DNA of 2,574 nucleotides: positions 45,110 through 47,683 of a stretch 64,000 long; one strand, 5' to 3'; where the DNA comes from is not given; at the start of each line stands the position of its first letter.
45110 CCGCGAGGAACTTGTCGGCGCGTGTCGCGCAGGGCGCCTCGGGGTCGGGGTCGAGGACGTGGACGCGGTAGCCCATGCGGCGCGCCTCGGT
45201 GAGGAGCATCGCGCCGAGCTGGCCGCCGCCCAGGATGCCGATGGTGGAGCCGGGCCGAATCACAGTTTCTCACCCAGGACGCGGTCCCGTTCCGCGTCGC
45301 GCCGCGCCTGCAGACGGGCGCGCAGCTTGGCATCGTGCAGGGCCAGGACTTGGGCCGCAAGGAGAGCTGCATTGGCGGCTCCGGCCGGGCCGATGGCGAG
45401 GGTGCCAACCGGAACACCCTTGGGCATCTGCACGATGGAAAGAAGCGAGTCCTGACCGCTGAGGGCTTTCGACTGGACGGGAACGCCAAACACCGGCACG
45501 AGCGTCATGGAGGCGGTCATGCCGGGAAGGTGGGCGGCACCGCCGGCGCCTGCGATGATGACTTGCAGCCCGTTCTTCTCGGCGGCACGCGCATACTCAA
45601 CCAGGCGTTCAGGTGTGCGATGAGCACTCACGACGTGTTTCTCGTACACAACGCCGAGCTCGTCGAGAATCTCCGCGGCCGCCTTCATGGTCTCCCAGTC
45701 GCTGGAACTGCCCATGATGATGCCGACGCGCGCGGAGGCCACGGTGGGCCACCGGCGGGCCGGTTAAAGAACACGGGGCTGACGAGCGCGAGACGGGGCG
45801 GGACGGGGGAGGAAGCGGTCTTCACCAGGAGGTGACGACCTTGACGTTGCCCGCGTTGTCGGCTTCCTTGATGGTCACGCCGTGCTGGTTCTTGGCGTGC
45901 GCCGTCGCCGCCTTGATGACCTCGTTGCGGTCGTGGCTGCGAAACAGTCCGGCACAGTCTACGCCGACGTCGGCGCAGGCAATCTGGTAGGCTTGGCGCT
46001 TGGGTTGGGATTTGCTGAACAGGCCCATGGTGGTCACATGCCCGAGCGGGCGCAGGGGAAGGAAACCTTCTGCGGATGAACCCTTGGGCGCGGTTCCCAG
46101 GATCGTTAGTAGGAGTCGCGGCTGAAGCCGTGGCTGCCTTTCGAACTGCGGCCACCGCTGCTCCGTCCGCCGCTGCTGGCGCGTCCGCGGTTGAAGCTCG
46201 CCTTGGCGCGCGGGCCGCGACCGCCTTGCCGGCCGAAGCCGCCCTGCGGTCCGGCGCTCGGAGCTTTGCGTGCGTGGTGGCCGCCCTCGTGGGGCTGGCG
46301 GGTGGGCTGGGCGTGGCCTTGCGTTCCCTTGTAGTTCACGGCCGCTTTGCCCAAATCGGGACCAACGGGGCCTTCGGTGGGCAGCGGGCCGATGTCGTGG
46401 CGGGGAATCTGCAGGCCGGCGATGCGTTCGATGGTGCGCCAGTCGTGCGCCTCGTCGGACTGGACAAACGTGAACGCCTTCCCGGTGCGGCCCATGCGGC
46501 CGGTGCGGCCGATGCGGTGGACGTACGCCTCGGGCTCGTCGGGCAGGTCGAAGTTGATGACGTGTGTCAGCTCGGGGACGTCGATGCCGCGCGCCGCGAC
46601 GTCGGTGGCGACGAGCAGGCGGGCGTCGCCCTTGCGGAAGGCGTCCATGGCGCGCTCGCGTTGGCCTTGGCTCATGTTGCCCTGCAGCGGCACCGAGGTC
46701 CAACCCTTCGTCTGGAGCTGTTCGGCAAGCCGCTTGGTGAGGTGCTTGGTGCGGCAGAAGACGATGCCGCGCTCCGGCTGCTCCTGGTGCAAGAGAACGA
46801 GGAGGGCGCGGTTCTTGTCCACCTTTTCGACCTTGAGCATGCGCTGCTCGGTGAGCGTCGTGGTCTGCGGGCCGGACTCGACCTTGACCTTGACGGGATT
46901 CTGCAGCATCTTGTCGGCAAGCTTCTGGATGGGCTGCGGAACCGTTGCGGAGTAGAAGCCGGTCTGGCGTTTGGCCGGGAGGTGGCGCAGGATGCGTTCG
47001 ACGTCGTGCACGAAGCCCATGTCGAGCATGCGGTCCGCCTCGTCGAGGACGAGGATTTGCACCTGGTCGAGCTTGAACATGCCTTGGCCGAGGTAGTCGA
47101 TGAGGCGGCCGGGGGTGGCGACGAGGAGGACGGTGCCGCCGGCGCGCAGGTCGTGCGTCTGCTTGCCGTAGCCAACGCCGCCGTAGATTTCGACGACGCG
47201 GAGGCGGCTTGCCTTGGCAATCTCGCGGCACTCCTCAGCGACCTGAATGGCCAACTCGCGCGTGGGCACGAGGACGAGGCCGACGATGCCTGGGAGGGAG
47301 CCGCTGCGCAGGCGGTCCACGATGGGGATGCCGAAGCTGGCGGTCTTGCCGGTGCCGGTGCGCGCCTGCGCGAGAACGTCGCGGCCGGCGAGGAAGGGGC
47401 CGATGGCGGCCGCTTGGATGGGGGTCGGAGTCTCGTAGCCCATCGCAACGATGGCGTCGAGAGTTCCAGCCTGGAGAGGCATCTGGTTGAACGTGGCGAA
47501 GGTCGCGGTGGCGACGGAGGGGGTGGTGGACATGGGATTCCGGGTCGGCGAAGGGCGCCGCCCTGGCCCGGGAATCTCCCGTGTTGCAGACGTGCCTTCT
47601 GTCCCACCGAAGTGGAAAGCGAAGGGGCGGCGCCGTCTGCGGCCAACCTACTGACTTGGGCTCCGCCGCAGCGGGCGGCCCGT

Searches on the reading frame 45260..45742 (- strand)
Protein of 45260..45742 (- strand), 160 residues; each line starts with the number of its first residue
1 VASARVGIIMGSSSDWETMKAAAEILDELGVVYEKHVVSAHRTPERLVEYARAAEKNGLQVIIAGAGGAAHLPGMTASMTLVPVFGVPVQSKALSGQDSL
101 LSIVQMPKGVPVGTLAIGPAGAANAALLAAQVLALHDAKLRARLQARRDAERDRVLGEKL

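Call 7: search_protein_families(library=pfam, proteins=[window:45260-45742:-], max_evalue=0.01)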
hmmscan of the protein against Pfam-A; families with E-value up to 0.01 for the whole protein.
window:45260-45742:- (160 aa): 1 family
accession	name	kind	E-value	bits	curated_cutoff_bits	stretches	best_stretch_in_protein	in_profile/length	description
PF00731.26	AIRC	-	1.7e-64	216.3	30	1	5-152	1-146/148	AIR carboxylase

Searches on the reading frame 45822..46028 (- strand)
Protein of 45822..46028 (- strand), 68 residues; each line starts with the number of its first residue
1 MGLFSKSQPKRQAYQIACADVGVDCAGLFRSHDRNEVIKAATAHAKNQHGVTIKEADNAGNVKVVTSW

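Call 7: search_protein_families(library=pfam, proteins=[window:45822-46028:-], max_evalue=0.01)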
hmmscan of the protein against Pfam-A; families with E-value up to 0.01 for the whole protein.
window:45822-46028:- (68 aa): 1 family
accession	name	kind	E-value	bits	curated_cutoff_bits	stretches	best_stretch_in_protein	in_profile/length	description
PF06348.16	DUF1059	-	6.6e-11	42.7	21.1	1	14-63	2-51/56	Protein of unknown function (DUF1059)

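Call 9: find_encoding_contigs(protein=window:45822-46028:-, flank=10000, max_places=10)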
Protein window:45822-46028:- (68 aa): 2 contigs read that carry it; 1 place shown.
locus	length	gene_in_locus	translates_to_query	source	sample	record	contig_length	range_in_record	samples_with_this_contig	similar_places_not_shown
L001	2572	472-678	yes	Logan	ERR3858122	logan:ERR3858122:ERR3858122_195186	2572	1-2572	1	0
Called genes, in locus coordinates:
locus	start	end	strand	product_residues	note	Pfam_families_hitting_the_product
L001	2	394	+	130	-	?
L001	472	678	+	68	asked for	PF06348:DUF1059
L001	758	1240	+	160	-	PF00731:AIRC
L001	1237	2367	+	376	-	PF22660:RS_preATP-grasp-like, PF02222:ATP-grasp, PF17769:PurK_C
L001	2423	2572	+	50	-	?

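Call 11: find_homologous_proteins(query=window:45822-46028:-, max_evalue=0.001)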
Query window:45822-46028:- (68 aa): 2 proteins with E <= 0.001 among 2 candidates.
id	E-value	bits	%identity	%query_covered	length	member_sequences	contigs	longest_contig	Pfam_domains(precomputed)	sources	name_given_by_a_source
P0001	2.0e-38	146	100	100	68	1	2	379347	PF06348.17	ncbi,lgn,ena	ncbi:MAG: DUF1059 domain-containing protein [Candidatus Thermoplasmatota archaeon]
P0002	2.8e-15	73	65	78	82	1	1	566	PF06348.17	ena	-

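Call 18: find_encoding_contigs(protein=P0002, flank=10000)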
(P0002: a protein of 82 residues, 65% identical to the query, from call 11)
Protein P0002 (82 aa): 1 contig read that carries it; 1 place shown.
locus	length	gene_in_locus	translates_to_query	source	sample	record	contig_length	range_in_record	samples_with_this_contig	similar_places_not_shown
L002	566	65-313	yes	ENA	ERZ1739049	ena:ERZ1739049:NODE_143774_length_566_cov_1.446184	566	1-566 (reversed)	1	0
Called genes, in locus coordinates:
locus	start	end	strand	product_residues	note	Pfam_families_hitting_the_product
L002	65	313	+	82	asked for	PF06348:DUF1059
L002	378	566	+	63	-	?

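Call 34: search_protein_representatives(protein=window:45822-46028:-)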
Query: 68 residues. Proteins with E-value up to 0.001 (for the whole library): 12; up to 1e-10: 1; up to 1e-30: 0. The best 12 are listed.
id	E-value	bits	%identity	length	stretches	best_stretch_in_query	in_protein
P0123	1.7e-22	94.2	74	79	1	1-66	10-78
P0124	3.2e-10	55.6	45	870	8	16-35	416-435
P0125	1.6e-07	47.1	43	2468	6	43-62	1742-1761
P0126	5.5e-07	45.4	47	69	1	10-52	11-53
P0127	5.3e-06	42.3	30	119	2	14-60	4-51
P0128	1.6e-04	37.7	34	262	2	8-62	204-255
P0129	1.7e-04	37.6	50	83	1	12-62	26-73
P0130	2.6e-04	37.0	33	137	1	3-56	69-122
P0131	3.5e-04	36.6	48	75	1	14-53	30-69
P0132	3.8e-04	36.5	40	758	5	16-37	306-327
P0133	4.2e-04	36.3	44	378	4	16-37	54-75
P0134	9.1e-04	35.3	39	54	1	13-63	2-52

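Call 37: find_encoding_contigs(protein=P0123, flank=10000, max_places=4)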
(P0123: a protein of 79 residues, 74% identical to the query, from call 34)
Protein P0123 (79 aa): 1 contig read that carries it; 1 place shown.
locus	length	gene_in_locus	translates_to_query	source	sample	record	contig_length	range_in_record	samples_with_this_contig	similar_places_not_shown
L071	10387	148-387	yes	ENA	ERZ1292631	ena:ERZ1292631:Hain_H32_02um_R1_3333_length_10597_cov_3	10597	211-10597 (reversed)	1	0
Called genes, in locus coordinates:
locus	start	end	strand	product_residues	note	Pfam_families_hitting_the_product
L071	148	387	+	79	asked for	PF06348:DUF1059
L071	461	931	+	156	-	PF00731:AIRC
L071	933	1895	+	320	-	PF01300:Sua5_yciO_yrdC, PF03481:Sua5_C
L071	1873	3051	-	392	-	-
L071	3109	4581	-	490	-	PF04407:DUF531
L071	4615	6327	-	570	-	PF03190:Thioredox_DsbH, PF13098:Thioredoxin_2, PF13899:Thioredoxin_7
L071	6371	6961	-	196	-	-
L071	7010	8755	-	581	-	PF17899:Peptidase_M61_N, PF05299:Peptidase_M61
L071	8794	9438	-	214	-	-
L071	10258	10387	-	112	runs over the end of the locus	?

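Call 63: search_protein_families(library=ncbifam, proteins=[window:45822-46028:-], max_evalue=0.01)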
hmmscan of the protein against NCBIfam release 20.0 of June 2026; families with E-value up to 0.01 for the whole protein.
window:45822-46028:- (68 aa): 0 families

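Call 66: predict_structure(alignment_id=A3)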
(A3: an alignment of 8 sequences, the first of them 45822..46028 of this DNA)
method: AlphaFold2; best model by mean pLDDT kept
length: 68 residues; sequences in the alignment: 8
mean_pLDDT: 86.8   pTM: 0.69
mean pLDDT of the five models: 86.8, 85.2, 84.4, 84.0, 81.9
residues with pLDDT >= 90: 46; 70-90: 10; 50-70: 11; < 50: 1
segments of 3 or more residues with pLDDT < 50: none
pLDDT, mean of each block of 10 residues (from residue 1): 59 91 92 95 95 91 85
secondary structure, 60 per line:
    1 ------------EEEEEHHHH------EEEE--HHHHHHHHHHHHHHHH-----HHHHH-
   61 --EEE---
elements in order: E13-17 H18-21 E28-31 H34-49 H55-59 E63-65

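Call 68: find_homologous_proteins(query=A4, max_evalue=0.01)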
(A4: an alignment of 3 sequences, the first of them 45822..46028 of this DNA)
Query A4 (3 sequences) (68 aa, profile of the alignment): 4 proteins with E <= 0.01 among 84 candidates.
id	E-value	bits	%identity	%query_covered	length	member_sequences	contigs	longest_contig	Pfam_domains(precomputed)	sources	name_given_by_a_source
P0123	5.6e-41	156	72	96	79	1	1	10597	PF06348.17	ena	-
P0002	1.6e-37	145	65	78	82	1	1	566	PF06348.17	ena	-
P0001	8.1e-37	143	100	100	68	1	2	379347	PF06348.17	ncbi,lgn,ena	ncbi:MAG: DUF1059 domain-containing protein [Candidatus Thermoplasmatota archaeon]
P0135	4.6e-3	35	44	57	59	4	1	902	PF06348.17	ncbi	-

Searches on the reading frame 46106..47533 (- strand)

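Call 7: search_protein_families(library=pfam, proteins=[window:46106-47533:-], max_evalue=0.01)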
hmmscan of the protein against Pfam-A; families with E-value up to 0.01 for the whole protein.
window:46106-47533:- (475 aa): 4 families
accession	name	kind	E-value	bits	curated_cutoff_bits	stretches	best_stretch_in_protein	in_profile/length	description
PF00270.35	DEAD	-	2.2e-47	161.3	26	1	37-204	1-166/167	DEAD/DEAH box helicase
PF00271.37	Helicase_C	-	1.7e-33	115.6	23.5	1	240-348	2-110/110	Helicase conserved C-terminal domain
PF04851.21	ResIII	-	2.4e-06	28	22.5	1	51-198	24-162/164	Type III restriction enzyme, res subunit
PF00308.24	Bac_DnaA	-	0.006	17.2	23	0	90-167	14-89/162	Bacterial DnaA ATPAse domain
